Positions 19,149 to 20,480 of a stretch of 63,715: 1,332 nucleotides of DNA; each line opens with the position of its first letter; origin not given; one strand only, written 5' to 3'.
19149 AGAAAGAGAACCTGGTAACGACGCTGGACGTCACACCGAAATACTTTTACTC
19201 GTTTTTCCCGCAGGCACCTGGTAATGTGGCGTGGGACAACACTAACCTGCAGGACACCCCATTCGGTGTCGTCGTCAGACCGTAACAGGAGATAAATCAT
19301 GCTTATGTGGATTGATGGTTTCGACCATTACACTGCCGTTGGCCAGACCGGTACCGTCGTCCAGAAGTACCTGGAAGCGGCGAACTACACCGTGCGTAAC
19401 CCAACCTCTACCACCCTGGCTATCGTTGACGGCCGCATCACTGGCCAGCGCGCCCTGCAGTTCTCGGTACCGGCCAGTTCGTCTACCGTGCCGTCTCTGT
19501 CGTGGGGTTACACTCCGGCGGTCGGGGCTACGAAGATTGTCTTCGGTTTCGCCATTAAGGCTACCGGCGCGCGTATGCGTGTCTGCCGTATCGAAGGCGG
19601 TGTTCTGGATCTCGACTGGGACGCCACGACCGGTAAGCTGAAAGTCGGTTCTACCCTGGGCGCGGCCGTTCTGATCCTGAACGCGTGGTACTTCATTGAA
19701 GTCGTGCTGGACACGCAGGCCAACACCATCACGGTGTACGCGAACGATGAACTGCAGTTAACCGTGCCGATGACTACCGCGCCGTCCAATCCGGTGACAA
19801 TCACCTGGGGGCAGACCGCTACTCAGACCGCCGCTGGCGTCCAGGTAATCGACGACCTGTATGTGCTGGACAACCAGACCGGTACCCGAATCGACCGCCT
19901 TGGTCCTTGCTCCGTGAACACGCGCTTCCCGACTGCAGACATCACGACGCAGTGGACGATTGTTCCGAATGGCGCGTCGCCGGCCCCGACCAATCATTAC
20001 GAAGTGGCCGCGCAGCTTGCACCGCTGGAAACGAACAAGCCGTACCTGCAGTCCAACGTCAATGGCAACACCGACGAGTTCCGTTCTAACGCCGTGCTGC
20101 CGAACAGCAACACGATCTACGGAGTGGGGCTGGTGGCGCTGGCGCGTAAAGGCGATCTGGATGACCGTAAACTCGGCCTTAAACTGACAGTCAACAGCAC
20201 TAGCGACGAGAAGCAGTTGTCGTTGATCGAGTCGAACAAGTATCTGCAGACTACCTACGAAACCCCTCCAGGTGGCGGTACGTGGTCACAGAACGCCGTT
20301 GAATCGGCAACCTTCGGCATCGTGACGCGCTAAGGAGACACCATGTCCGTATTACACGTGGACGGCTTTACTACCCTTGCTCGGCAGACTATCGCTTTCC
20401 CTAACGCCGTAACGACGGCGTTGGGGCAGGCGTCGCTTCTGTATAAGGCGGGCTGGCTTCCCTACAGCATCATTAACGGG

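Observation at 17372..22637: Tandem array of five divergent paralogous jelly-roll proteins downstream of the tail-tip gene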

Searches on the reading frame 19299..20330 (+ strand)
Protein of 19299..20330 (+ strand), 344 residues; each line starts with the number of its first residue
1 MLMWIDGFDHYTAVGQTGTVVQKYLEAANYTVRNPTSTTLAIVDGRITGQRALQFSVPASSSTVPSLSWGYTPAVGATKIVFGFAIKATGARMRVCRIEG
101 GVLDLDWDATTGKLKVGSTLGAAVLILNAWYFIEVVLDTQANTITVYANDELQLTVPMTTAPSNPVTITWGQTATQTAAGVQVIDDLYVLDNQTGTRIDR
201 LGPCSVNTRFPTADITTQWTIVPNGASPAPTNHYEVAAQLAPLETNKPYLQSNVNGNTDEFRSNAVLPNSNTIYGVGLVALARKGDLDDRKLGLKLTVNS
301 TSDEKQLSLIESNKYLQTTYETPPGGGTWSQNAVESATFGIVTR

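Call 6: search_protein_families(library=pfam, proteins=[window:19299-20330:+], max_evalue=0.1)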
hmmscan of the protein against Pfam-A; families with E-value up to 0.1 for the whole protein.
window:19299-20330:+ (344 aa): 0 families

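Call 7: search_protein_families(library=phrogs, proteins=[window:19299-20330:+], max_evalue=0.01)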
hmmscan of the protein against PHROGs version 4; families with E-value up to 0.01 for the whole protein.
window:19299-20330:+ (344 aa): 1 family
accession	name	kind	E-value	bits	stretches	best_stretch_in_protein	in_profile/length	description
phrog_2448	-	unknown function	5.5e-93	312.8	1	1-344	1-334/335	-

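Call 10: search_dna_similar(query=window:19299-20330:+, collection=phages, mode=protein, max_rows=60, max_evalue=0.001)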
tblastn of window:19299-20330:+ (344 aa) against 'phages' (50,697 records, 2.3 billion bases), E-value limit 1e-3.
Records with a match: 165; places in all: 463; records where one place covers at least 80% of the query: 160.
Best place of each record, by identity: 90-95% 2; <60% 163.
By first word of the organism name: Salmonella 92; Proteus 21; Escherichia 11; Providencia 10; Serratia 6; Enterococcus 4; Staphylococcus 3; Pseudomonas 3; Erwinia 2; Cronobacter 2; and 8 more.
By host as written in the record: Salmonella enterica subsp. enterica serovar Typhimurium 26; Salmonella enterica 16; Proteus mirabilis 15; - 11; Salmonella sp. 10; Salmonella enterica subsp. enterica serovar Enteritidis 5; Providencia rettgeri B0142 5; Salmonella gallinarum 4; and 50 more.
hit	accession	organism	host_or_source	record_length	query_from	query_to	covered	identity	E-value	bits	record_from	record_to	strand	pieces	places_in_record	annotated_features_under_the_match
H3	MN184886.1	Erwinia phage pEp_SNUABM_08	Erwinia pyrifoliae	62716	1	344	100%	93.3%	0e+0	585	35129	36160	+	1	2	hypothetical protein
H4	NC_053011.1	Erwinia phage pEp_SNUABM_08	Erwinia pyrifoliae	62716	1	344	100%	93.3%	0e+0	585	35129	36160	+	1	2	hypothetical protein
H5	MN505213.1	Serratia phage JS26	Serratia sp. ATCC 39006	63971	1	344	100%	55.2%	1e-102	336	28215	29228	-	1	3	hypothetical protein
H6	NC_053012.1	Serratia phage JS26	Serratia sp. ATCC 39006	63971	1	344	100%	55.2%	1e-102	336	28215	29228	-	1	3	hypothetical protein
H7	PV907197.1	Salmonella phage vB_ntSalS-cftriSP11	Salmonella enterica subsp. enterica ...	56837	1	344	99%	53.1%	6e-77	312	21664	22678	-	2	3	record has no annotation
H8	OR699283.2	Salmonella phage BAU.Micro_SLP-22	Salmonella sp.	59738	1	344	100%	52.3%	1e-83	281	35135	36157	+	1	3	hypothetical protein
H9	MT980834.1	Serratia phage vB_SmaS-Smarc5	Serratia marcescens 4526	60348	2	344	100%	52.3%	1e-95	316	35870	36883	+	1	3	hypothetical protein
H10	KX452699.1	Salmonella phage KNP6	Salmonella sp.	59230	1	344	100%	51.6%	8e-59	362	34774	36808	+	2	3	record has no annotation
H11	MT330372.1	Cronobacter phage JC01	Cronobacter sakazakii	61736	2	344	100%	51.3%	6e-82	276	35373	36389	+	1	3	hypothetical protein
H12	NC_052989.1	Cronobacter phage JC01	Cronobacter sakazakii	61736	2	344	100%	51.3%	6e-82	276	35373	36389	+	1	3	hypothetical protein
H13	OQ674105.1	Salmonella phage KKP 3829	Salmonella enterica subsp. enterica ...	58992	1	344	100%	51.0%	5e-93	308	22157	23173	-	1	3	record has no annotation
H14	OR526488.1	Salmonella phage STP-2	Salmonella enterica subsp. enterica ...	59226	1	344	100%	51.0%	5e-93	308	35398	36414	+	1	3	hypothetical protein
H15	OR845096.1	Salmonella phage S.Hadar 4-5-1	Salmonella enterica subsp. enterica ...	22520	1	344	100%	51.0%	6e-93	308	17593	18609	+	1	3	record has no annotation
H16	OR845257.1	Escherichia phage ECO95 1-6-1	Escherichia coli O157:H7 ATCC 43895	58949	1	344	100%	51.0%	6e-93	308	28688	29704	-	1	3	record has no annotation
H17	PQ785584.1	Salmonella phage As4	Salmonella enterica subsp. enterica ...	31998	1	344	100%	51.0%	6e-93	308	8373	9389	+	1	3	hypothetical protein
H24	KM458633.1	Chivirus chi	Salmonella enterica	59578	1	344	100%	51.0%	6e-93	308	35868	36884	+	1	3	34: hypothetical protein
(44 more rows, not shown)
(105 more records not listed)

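Call 12: get_annotated_region(hit=H24, flank=12000)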
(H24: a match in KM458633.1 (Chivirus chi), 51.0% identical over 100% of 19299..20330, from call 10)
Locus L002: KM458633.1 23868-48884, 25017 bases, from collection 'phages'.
description: Salmonella phage Chi, complete genome.
organism: Chivirus chi (NCBI taxid 1541887)
taxonomy: Viruses; Duplodnaviria; Heunggongvirae; Uroviricota; Caudoviricetes; Casjensviridae; Chivirus
host: Salmonella enterica; source: -; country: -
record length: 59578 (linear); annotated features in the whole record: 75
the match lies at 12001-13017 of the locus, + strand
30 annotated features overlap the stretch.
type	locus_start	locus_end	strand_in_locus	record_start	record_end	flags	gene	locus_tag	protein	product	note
CDS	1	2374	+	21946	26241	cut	25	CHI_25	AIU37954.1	tape measure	-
CDS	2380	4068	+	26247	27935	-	26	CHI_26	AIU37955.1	distal tail protein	gp26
CDS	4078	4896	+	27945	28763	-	27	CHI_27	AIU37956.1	hypothetical protein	gp27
CDS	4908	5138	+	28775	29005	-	28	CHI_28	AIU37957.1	hypothetical protein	gp28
CDS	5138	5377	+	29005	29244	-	29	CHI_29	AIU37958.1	hypothetical protein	gp29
CDS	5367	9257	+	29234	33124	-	30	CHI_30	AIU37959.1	minor tail protein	gp30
CDS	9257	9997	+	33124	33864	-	31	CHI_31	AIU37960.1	tail fiber protein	gp31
CDS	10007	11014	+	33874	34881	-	32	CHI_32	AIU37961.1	hypothetical protein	gp32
CDS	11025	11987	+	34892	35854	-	33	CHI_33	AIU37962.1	hypothetical protein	gp33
CDS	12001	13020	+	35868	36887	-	34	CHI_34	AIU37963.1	hypothetical protein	gp34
CDS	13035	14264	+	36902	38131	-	35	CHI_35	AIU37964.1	hypothetical protein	gp35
CDS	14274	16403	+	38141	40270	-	36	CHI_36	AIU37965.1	hypothetical protein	gp36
CDS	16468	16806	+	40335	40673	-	37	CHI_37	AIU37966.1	hypothetical protein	gp37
CDS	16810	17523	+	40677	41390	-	38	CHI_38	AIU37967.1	hypothetical protein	gp38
CDS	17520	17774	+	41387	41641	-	39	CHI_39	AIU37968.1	hypothetical protein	gp39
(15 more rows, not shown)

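Call 45: predict_structure(alignment_id=A2)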
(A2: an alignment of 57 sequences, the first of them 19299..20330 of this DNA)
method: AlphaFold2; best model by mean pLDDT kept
length: 344 residues; sequences in the alignment: 57
mean_pLDDT: 91.4   pTM: 0.90
mean pLDDT of the five models: 91.4, 90.5, 90.3, 90.1, 88.1
residues with pLDDT >= 90: 254; 70-90: 81; 50-70: 9; < 50: 0
segments of 3 or more residues with pLDDT < 50: none
pLDDT, mean of each block of 10 residues (from residue 1): 94 78 93 86 92 89 89 96 96 94 96 97 97 98 98 98 96 80 96 93 94 97 80 88 74 95 86 93 85 94 86 92 95 95 91
secondary structure, 60 per line:
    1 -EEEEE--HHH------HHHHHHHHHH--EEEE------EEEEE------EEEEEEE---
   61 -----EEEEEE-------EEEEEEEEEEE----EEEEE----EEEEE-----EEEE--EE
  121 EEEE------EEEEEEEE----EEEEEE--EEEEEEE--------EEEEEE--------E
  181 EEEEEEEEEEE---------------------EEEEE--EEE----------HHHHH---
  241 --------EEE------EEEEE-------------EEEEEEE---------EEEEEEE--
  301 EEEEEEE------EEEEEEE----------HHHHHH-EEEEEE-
elements in order: E2-6 H18-27 E30-33 E40-44 E51-57 E66-71 E79-89 E94-98 E103-107 E113-116 E119-124 E131-138 E143-148 E151-157 E166-171 E180-191 E213-217 E220-222 H233-237 E249-251 E258-262 E276-282 E292-298 E301-307 E314-320 H331-336 E338-343

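Call 48: fold_search(model_id=the predicted structure, library=pdb)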
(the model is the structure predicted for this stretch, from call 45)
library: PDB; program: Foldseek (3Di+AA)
matches with E <= 10: 1864; with E <= 0.001: 170
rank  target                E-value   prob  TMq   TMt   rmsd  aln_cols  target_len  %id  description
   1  9qc8_B                5.5e-07  1.00  0.34  0.11  17.4       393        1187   12  BoNT-NTNH-HA70 complex from Clostridium botulinum Serotype B1 (released 2025-09-10)
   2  5mqr                  9.2e-07  1.00  0.40  0.14   4.8       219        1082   13  Sialidase BT_1020 (released 2017-03-22)
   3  9qco_A                2.5e-06  1.00  0.33  0.12   4.9       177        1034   16  NTNH-HA70 complex from Clostridium botulinum Serotype B1 (released 2025-09-10)
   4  5hon_A                2.6e-06  1.00  0.37  0.58   4.9       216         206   12  Structure of Domain 4 of AbnA, a GH43 extracellular arabinanase from Geobacillus stearothermophilus, in complex with a (released 2017-02-01)
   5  5lr0_B                2.6e-06  1.00  0.32  0.27  18.6       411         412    9  Binding domain of Botulinum Neurotoxin DC in complex with SialylT (released 2017-08-30)
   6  5zqi                  4.1e-06  1.00  0.35  0.53   4.2       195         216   18  Alginate lyase AlgAT5 from Polysaccharide Lyase family 7 (released 2019-04-24)
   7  4fvv_A                4.4e-06  1.00  0.33  0.28  18.0       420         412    8  Crystal structure of HCR/D-Sa-GBL1/C (released 2012-10-24)
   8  8q28_B                4.6e-06  1.00  0.37  0.50   6.2       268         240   11  Se-Met labelled TtX122A - A domain of unknown function from the Teredinibacter turnerae protein TERTU_3803 (released 2024-03-13)
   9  6ul4_A                5.1e-06  1.00  0.31  0.26  17.0       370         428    8  Crystal structure of BoNT/B receptor-binding domain in complex with VHH JLO-G11 (released 2020-03-04)
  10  8alp                  5.1e-06  1.00  0.30  0.27  18.9       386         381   10  Botulinum neurotoxin A6 cell binding domain crystal form II (released 2022-09-21)
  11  9qc7_B                5.6e-06  1.00  0.33  0.11  17.7       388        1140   13  BoNT-NTNH complex from Clostridium botulinum Serotype B1 (released 2025-09-10)
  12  5lr0_A                5.9e-06  1.00  0.33  0.29  18.4       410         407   10  Binding domain of Botulinum Neurotoxin DC in complex with SialylT (released 2017-08-30)
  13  8q2a_A                6.5e-06  1.00  0.36  0.51   6.4       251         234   10  TtX122B - A domain of unknown function from the Teredinibacter turnerae protein TERTU_2913 (released 2024-03-13)
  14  3vuo                  6.5e-06  1.00  0.33  0.11  18.6       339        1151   12  Crystal structure of nontoxic nonhemagglutinin subcomponent (NTNHA) from clostridium botulinum serotype D strain 4947 (released 2012-09-19)
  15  9qcm_A                6.5e-06  1.00  0.31  0.10  19.1       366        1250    9  Botulinum neurotoxin type B1, 14-subunit, Large Progenitor Toxin Complex (L-PTC) (released 2025-09-10)
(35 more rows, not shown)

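Call 51: fold_search(model_id=the predicted structure, library=viral)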
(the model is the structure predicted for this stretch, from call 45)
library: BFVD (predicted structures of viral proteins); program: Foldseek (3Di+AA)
matches with E <= 10: 1689; with E <= 0.001: 351
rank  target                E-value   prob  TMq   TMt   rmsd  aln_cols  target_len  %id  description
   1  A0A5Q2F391            1.3e-28  1.00  0.86  0.93   2.1       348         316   31  Uncharacterized protein [Serratia phage JS26]
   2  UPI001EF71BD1         2.3e-24  1.00  0.69  0.94   1.7       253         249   51  (no name look-up for this kind of identifier)
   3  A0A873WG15            2.5e-24  1.00  0.79  0.88   2.9       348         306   24  Uncharacterized protein [Providencia phage Kokobel1]
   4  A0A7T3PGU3            3.0e-22  1.00  0.82  0.80   3.6       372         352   20  Virion structural protein [Achromobacter phage vB_AchrS_AchV4]
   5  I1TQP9                2.4e-21  1.00  0.85  0.81   2.8       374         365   22  (no name in the UniProt tables at hand)
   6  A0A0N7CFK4            5.0e-21  1.00  0.64  0.87   3.0       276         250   32  Histone-lysine N-methyltransferase [Salmonella phage 35]
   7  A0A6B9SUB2            1.0e-19  1.00  0.74  0.76   3.9       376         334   21  (no name in the UniProt tables at hand)
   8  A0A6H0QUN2            4.7e-18  1.00  0.79  0.80   3.8       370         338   20  (no name in the UniProt tables at hand)
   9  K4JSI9                1.6e-17  1.00  0.81  0.78   3.7       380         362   16  (no name in the UniProt tables at hand)
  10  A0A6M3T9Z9            2.0e-16  1.00  0.77  0.52   3.8       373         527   18  Uncharacterized protein [Sphingomonas phage Kharn]
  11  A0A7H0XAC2            2.5e-15  1.00  0.77  0.72   4.2       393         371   16  (no name in the UniProt tables at hand)
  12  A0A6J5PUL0            3.6e-15  1.00  0.73  0.53   9.8       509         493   14  Coagulation factor 5/8 C-terminal domain containing protein [uncultured Caudovirales phage]
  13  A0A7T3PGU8            2.6e-14  1.00  0.38  0.35  11.2       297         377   18  Uncharacterized protein [Achromobacter phage vB_AchrS_AchV4]
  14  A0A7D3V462            2.7e-14  1.00  0.70  0.69   4.7       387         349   14  (no name in the UniProt tables at hand)
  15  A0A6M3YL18            5.5e-14  1.00  0.71  0.68   4.9       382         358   15  Uncharacterized protein [Cronobacter phage JC01]
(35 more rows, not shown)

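Call 61: search_solved_structures(query=A2, max_evalue=1)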
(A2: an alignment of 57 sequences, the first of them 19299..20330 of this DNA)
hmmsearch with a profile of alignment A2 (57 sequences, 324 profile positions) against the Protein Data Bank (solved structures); distinct sequences matched with E-value up to 1: 1.
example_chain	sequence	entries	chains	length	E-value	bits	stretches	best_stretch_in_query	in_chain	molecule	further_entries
3vuo_A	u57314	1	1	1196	0.072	15.6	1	112-176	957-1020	NTNHA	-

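Call 67: find_related_loci(query=A2, collection=viral_contigs, flank=9000)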
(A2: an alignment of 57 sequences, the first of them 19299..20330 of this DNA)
Query A2 (344 aa) in viral_contigs; peptide patterns used: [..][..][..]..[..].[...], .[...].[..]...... (x = any residue, [..] = any of these).
115 stretches matched a pattern; 51 encode a relative of the query (tblastn E <= 1e-3); 47 distinct loci.
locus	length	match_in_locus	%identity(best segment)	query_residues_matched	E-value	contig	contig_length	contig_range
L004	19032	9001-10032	95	1-344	0e+0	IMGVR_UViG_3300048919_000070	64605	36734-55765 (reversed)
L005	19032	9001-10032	93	1-344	0e+0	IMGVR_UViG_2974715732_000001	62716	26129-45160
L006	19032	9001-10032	93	1-344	0e+0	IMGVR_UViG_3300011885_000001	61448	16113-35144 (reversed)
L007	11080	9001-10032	93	1-344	0e+0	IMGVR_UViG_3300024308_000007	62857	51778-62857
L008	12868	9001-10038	68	1-344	1e-152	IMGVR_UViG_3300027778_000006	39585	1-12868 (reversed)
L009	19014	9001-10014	57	1-344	1e-121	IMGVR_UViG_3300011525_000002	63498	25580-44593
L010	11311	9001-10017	54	1-344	1e-116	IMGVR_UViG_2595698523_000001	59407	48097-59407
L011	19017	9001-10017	53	1-344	5e-116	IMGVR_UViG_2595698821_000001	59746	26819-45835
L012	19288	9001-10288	53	1-344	4e-116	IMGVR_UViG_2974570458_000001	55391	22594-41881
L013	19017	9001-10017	53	1-344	7e-116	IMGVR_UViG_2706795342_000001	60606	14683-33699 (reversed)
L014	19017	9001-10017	52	1-344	1e-115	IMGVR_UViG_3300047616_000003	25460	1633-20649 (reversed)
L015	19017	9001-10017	53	1-344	6e-115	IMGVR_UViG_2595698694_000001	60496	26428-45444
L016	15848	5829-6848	55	1-344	1e-113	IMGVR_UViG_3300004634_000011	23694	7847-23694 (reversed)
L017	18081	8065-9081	52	1-344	4e-113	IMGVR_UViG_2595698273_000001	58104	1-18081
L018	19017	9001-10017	52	1-344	4e-113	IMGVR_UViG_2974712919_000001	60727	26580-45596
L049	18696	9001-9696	29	108-341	6e-15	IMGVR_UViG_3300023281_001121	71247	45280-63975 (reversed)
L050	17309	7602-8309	27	111-341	4e-7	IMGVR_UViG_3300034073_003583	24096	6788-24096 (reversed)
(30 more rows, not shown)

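Call 73: search_protein_families(library=ncbifam, proteins=[window:19299-20330:+], max_evalue=0.1)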
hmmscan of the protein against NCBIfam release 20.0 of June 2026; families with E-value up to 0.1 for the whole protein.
window:19299-20330:+ (344 aa): 0 families

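Call 80: search_protein_representatives(alignment_id=A2)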
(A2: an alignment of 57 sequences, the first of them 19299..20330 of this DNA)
Query: 57 sequences, 324 profile positions. Proteins with E-value up to 0.001 (for the whole library): 12904; up to 1e-10: 6638; up to 1e-30: 102. The best 150 are listed.
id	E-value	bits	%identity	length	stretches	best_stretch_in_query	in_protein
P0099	7.1e-131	452.7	-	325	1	1-324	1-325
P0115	5.0e-124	430.2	-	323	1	2-324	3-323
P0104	1.2e-117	409.2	-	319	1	1-324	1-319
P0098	4.2e-114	397.6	-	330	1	1-324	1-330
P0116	9.5e-96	337.3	-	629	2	21-324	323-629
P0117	7.8e-95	334.3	-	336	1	2-324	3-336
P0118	1.1e-94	333.7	-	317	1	1-321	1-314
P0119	2.1e-94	332.8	-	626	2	39-324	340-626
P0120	6.9e-90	318.0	-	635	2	30-324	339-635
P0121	1.4e-88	313.7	-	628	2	32-324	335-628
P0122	1.9e-88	313.3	-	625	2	52-324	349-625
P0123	4.7e-86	305.4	-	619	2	54-324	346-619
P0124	2.5e-85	303.1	-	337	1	2-324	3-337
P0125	1.3e-82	294.1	-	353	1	36-324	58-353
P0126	2.0e-79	283.7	-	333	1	3-324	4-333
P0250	2.1e-29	119.2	-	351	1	9-320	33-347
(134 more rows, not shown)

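Call 81: find_encoding_contigs(protein=P0250, flank=8000, max_places=3)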
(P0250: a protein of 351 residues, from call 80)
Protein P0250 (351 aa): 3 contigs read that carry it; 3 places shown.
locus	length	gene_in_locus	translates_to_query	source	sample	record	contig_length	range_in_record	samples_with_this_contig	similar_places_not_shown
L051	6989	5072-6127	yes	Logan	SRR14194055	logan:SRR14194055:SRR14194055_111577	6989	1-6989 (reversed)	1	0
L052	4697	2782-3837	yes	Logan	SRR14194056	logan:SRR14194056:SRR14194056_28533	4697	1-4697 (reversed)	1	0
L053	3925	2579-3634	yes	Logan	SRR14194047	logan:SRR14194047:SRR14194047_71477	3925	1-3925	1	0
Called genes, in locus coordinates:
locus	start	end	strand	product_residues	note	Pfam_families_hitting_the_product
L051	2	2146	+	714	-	?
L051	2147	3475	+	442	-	-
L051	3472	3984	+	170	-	-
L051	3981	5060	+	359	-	-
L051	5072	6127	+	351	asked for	-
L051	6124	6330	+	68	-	-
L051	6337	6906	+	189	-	-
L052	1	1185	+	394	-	?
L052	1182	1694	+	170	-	-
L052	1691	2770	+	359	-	-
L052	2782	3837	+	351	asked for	-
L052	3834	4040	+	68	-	-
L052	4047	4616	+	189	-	-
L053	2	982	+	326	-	?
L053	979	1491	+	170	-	-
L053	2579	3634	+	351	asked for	-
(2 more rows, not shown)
